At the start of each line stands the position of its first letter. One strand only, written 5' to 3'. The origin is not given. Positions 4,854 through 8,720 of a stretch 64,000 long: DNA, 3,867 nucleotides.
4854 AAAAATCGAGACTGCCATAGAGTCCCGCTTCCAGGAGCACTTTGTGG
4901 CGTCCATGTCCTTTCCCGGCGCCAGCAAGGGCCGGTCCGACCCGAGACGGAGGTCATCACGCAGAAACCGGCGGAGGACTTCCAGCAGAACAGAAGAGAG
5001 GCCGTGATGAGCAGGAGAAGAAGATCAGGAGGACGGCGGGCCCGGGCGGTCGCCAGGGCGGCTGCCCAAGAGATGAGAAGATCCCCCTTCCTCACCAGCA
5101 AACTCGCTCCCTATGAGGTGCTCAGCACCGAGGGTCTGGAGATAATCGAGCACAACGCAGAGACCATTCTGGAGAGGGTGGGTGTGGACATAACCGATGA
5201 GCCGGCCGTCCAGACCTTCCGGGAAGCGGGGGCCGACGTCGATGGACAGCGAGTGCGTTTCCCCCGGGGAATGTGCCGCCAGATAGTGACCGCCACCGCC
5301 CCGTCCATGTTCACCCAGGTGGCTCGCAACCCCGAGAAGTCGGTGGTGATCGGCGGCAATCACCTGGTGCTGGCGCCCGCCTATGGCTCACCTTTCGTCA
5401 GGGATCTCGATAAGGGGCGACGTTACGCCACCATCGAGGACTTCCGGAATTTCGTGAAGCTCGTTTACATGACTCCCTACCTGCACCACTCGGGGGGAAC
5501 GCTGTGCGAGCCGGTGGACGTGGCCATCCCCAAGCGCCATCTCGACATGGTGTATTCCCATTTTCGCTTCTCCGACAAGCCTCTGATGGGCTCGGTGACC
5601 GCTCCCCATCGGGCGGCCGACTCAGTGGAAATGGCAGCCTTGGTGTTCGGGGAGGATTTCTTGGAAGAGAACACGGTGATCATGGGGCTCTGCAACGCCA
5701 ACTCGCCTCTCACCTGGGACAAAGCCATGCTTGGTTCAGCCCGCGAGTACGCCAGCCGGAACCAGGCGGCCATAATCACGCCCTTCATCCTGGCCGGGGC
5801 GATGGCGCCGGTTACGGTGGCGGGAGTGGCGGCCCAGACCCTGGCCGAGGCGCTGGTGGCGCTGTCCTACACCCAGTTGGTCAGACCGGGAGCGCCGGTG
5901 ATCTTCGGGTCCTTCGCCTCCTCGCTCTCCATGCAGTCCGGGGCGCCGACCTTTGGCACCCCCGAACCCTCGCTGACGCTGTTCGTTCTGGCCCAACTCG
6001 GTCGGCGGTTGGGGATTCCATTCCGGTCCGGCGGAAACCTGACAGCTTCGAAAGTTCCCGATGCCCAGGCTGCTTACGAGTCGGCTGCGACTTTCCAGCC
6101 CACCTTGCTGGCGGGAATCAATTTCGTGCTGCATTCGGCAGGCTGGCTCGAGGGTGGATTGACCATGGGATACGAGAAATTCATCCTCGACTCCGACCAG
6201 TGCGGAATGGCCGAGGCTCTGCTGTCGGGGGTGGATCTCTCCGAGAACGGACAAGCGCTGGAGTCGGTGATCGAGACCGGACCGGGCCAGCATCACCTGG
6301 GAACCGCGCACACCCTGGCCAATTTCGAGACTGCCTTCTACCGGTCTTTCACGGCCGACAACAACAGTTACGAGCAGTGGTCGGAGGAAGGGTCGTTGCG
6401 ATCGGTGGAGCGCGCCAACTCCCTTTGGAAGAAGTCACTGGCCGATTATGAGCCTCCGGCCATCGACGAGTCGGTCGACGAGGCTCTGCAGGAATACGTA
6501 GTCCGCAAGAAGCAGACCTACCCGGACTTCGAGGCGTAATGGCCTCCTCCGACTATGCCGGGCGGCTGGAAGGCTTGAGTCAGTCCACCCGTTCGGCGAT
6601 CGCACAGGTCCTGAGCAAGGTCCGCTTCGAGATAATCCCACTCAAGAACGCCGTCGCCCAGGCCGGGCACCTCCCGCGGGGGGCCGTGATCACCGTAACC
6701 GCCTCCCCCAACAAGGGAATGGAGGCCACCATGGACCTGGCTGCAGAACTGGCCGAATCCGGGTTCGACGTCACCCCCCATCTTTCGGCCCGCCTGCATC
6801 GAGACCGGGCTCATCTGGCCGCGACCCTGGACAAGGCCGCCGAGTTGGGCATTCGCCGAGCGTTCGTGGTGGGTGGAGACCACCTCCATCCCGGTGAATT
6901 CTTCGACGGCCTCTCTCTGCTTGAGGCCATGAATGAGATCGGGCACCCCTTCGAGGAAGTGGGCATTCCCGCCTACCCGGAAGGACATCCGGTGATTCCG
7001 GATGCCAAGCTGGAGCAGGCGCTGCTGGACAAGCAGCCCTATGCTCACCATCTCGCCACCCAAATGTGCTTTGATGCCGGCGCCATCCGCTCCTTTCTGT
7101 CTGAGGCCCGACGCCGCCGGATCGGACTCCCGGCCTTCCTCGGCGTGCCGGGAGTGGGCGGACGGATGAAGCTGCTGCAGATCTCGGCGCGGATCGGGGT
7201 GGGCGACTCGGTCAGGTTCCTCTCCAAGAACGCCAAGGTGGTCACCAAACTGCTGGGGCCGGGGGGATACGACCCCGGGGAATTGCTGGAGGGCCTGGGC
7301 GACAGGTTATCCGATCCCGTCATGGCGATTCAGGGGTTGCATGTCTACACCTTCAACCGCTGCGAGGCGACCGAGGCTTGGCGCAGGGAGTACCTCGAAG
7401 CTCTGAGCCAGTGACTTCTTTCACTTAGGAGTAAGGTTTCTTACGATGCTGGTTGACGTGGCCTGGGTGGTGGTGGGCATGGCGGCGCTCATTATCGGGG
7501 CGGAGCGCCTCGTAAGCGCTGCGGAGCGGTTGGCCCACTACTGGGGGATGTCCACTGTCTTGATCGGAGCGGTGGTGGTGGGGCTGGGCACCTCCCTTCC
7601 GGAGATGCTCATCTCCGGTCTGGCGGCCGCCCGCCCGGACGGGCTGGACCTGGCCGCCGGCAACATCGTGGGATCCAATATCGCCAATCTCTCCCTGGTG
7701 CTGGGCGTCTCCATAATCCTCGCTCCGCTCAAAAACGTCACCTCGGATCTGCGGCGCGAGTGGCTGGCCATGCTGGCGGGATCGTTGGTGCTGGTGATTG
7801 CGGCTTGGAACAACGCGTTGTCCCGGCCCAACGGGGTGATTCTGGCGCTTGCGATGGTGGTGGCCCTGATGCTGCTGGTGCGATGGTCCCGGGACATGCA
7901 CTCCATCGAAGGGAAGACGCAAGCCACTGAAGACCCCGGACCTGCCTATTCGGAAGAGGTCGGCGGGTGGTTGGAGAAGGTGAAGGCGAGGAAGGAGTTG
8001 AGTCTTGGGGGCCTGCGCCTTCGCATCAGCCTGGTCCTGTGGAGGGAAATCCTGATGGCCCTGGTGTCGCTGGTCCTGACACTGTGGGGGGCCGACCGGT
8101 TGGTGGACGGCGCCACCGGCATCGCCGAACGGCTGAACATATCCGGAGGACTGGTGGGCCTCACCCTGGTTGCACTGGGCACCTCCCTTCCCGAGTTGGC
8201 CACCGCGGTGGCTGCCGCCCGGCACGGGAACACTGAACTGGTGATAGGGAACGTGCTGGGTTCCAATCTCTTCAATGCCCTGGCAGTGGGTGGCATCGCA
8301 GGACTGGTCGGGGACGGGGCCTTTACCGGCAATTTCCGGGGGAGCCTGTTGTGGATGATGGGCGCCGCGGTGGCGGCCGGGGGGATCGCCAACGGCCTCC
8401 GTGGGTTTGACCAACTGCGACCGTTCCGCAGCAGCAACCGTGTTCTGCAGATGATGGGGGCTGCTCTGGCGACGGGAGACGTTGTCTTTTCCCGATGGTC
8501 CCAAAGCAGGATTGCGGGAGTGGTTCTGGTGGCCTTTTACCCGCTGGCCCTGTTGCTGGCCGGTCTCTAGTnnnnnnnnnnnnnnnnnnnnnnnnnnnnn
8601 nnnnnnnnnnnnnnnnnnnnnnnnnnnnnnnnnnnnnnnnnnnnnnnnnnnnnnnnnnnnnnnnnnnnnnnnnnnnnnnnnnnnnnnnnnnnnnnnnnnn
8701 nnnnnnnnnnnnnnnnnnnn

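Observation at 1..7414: Cobalamin-dependent MttB-family quaternary-amine demethylation operon in a high-GC actinobacterial, apparently aerobic context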

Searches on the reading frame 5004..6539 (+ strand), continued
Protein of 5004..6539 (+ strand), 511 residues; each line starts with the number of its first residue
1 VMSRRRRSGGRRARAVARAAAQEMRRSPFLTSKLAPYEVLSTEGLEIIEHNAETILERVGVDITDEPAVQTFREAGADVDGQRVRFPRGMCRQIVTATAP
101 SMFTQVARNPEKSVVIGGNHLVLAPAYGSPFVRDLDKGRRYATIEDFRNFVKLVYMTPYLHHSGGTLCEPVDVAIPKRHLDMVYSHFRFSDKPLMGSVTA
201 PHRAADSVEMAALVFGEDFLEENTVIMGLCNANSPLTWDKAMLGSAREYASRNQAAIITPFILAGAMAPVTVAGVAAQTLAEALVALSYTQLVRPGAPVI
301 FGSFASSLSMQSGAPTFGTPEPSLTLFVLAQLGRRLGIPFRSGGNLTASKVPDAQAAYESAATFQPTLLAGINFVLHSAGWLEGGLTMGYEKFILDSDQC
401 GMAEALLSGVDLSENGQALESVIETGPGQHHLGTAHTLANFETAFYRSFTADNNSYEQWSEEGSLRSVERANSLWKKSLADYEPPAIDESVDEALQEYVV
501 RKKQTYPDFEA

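Call 69: get_annotated_region(hit=H7, flank=14000)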
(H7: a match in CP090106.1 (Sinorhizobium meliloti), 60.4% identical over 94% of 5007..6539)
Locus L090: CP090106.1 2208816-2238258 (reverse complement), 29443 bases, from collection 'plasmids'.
description: Sinorhizobium meliloti strain Ak57 plasmid pSymB, complete sequence
organism: Sinorhizobium meliloti (NCBI taxid 382)
taxonomy: Bacteria; Pseudomonadota; Alphaproteobacteria; Hyphomicrobiales; Rhizobiaceae; Sinorhizobium; Sinorhizobium meliloti
host: -; source: Medicago,Cell culture,Plant nodule; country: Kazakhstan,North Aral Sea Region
typing (MOB-suite, as given by PLSDB): non-mobilizable
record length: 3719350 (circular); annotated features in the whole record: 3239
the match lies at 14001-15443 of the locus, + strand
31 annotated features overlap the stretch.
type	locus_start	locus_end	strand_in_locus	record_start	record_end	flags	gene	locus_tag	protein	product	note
CDS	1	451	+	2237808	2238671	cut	-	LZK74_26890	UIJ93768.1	alpha/beta hydrolase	-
CDS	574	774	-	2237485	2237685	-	-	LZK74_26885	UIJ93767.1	hypothetical protein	-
CDS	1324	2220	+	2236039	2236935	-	-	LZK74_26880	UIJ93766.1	LysR substrate-binding domain-containing protein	-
CDS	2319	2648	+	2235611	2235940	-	-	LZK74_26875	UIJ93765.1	metalloregulator ArsR/SmtB family transcription factor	-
CDS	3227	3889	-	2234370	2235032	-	-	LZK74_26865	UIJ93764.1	chloramphenicol phosphotransferase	-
CDS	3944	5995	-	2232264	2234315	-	-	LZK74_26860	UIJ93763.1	ASKHA domain-containing protein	-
CDS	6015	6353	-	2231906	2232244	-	-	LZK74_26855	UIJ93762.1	hypothetical protein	-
CDS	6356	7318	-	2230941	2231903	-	-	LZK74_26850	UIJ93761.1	methyltetrahydrofolate cobalamin methyltransferase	-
CDS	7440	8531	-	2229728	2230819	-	-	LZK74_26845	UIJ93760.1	methylenetetrahydrofolate reductase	-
CDS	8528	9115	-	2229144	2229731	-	-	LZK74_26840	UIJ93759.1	methylenetetrahydrofolate reductase C-terminal domain-containing protein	-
CDS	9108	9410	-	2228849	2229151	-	-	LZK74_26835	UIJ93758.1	virulence factor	-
CDS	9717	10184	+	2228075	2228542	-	-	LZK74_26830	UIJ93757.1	BA14K family protein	-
CDS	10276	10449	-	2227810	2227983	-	-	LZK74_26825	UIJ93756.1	hypothetical protein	-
CDS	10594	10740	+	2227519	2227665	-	-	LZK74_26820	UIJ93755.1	entericidin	-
CDS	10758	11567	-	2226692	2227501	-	-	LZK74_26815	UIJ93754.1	formyl transferase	-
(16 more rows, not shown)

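Call 72: get_annotated_region(hit=H12, flank=8000)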
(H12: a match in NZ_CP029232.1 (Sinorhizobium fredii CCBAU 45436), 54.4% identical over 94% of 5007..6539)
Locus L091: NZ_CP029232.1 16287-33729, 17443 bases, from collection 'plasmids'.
description: Sinorhizobium fredii CCBAU 45436 plasmid pSF45436b, complete sequence
organism: Sinorhizobium fredii CCBAU 45436 (NCBI taxid 1128331)
taxonomy: Bacteria; Pseudomonadota; Alphaproteobacteria; Hyphomicrobiales; Rhizobiaceae; Sinorhizobium; Sinorhizobium fredii; Sinorhizobium fredii CCBAU 45436
host: -; source: Glycine max,cell culture,plant root; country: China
typing (MOB-suite, as given by PLSDB): conjugative; relaxase MOBQ; mating-pair formation MPF_T
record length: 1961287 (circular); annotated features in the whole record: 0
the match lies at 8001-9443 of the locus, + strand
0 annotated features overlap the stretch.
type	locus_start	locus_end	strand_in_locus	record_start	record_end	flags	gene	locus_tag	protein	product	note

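Call 73: get_annotated_region(hit=H26, flank=8000)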
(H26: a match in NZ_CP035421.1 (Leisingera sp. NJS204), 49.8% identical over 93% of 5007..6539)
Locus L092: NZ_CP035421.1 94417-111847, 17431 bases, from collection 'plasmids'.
description: Leisingera sp. NJS204 plasmid unnamed4, complete sequence
organism: Leisingera sp. NJS204 (NCBI taxid 2508307)
taxonomy: Bacteria; Pseudomonadota; Alphaproteobacteria; Rhodobacterales; Roseobacteraceae; Leisingera; Leisingera sp. NJS204
host: -; source: cell culture,Marine Biofilm; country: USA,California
typing (MOB-suite, as given by PLSDB): non-mobilizable; replicon rep_cluster_508
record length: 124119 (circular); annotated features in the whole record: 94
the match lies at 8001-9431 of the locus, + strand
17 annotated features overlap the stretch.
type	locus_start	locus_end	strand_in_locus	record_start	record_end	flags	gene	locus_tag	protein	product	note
CDS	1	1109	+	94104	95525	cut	-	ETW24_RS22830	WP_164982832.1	FAD/NAD(P)-binding protein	-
CDS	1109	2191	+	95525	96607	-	-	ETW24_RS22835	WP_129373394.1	AbrB family transcriptional regulator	GO:0010468 - regulation of gene expression [Evidence IEA]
CDS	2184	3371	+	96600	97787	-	-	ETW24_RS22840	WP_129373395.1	ATP-grasp domain-containing protein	-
CDS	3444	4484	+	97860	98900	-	dmpG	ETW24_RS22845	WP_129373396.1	4-hydroxy-2-oxovalerate aldolase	-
CDS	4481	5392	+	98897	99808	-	-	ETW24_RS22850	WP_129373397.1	acetaldehyde dehydrogenase (acetylating)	-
CDS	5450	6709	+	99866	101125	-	-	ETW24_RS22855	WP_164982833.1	aminotransferase class I/II-fold pyridoxal phosphate-dependent enzyme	GO:0009058 - biosynthetic process [Evidence IEA]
CDS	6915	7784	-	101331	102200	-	-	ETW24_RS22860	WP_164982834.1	LysR substrate-binding domain-containing protein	-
CDS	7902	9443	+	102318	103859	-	-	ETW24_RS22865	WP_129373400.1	trimethylamine methyltransferase family protein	-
CDS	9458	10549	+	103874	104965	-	-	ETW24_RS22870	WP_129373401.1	aminomethyltransferase family protein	-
CDS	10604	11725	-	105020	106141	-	-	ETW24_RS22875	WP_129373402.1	aminotransferase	GO:0009058 - biosynthetic process [Evidence IEA]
CDS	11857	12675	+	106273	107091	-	-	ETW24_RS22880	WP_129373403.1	LuxR family transcriptional regulator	GO:0006355 - regulation of DNA-templated transcription [Evidence IEA]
CDS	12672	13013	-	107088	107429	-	-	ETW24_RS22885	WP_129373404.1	zinc ribbon domain-containing protein YjdM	-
CDS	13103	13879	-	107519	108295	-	-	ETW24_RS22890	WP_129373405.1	heme ABC transporter ATP-binding protein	-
CDS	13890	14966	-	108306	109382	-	-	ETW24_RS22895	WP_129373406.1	iron ABC transporter permease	-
CDS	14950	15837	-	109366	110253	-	-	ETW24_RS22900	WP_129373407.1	ABC transporter substrate-binding protein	-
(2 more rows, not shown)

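Call 74: get_annotated_region(hit=H1, flank=10000)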
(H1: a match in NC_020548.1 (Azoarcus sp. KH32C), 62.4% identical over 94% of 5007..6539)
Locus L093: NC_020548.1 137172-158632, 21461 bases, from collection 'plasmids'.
description: Azoarcus sp. KH32C plasmid pAZKH, complete sequence
organism: Azoarcus sp. KH32C (NCBI taxid 748247)
taxonomy: Bacteria; Pseudomonadota; Betaproteobacteria; Rhodocyclales; Zoogloeaceae; Azoarcus; Azoarcus sp. KH32C
host: -; source: -; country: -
typing (MOB-suite, as given by PLSDB): mobilizable; replicon rep_cluster_432; relaxase MOBP
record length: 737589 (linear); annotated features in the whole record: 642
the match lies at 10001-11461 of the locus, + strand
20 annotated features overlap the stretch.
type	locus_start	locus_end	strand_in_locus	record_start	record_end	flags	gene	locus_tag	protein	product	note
CDS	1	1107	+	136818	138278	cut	ppcA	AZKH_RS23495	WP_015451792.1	phenylphosphate carboxylase subunit alpha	-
CDS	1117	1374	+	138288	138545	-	ppcG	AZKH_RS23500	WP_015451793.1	phenylphosphate carboxylase subunit gamma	-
CDS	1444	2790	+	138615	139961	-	-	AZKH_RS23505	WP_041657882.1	UbiD family decarboxylase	-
CDS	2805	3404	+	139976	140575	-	-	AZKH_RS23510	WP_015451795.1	UbiX family flavin prenyltransferase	-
CDS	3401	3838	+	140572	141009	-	-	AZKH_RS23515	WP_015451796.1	DUF120 domain-containing protein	-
CDS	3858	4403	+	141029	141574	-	-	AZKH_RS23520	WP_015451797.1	NUDIX hydrolase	-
CDS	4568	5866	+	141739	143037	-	-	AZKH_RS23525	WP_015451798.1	AMP-binding protein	-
CDS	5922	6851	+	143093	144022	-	-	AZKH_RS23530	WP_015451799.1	transporter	-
CDS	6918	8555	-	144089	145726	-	-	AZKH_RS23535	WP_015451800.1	electron transfer flavoprotein-ubiquinone oxidoreductase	GO:0022900 - electron transport chain [Evidence IEA]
CDS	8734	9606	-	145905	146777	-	folD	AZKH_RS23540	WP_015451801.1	bifunctional methylenetetrahydrofolate dehydrogenase/methenyltetrahydrofolate cyclohydrolase FolD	-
CDS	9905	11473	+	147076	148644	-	-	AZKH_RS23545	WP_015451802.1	trimethylamine methyltransferase family protein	-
CDS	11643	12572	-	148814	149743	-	-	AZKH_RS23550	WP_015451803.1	choline ABC transporter substrate-binding protein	-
CDS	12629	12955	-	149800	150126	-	-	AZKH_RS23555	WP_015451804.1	multidrug efflux SMR transporter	-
CDS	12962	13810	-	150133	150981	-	-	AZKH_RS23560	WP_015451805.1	TorF family putative porin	-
CDS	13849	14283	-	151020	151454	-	-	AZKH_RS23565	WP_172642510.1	DUF4440 domain-containing protein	-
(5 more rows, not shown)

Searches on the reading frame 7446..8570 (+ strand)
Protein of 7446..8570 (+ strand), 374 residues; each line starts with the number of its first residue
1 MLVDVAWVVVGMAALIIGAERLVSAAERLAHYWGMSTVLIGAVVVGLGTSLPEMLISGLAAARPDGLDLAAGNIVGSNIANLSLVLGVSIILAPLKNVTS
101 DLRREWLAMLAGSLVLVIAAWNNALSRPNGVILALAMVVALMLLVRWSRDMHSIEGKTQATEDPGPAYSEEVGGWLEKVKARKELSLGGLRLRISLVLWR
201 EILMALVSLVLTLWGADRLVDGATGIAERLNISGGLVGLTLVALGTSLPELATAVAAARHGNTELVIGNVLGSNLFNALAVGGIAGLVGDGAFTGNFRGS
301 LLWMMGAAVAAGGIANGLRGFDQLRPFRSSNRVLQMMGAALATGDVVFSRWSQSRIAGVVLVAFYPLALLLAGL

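Call 5: search_protein_families(library=pfam, proteins=[window:7446-8570:+])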
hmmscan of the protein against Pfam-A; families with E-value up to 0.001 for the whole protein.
window:7446-8570:+ (374 aa): 1 family
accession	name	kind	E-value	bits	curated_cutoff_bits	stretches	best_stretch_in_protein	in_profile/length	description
PF01699.29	Na_Ca_ex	-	2e-49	167.9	24.9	2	202-371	3-148/151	Sodium/calcium exchanger protein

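Call 6: search_protein_families(library=ncbifam, proteins=[window:7446-8570:+])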
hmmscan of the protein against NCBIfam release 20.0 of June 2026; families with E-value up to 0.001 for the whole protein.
window:7446-8570:+ (374 aa): 6 families
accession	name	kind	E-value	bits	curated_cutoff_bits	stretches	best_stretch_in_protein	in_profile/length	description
TIGR00367.1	TIGR00367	hypoth_equivalog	8.3e-55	186.1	179.65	1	2-287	2-261/312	calcium/sodium antiporter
NF008005.0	PRK10734.1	equivalog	6.4e-49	166.9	432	2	1-153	1-152/325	calcium/sodium antiporter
TIGR00927.1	2A1904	subfamily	5.6e-10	37.6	710.1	1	223-278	1069-1124/1209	K+-dependent Na+/Ca+ exchanger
TIGR00845.1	caca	equivalog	1.1e-09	36.7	679.85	2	7-93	749-837/921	sodium/calcium exchanger 1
TIGR00846.1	caca2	superfamily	2e-08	33.5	317.45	1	3-133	228-360/372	calcium/proton exchanger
TIGR00378.1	cax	equivalog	1.3e-07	31.1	211.15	1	11-288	25-293/349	calcium/proton exchanger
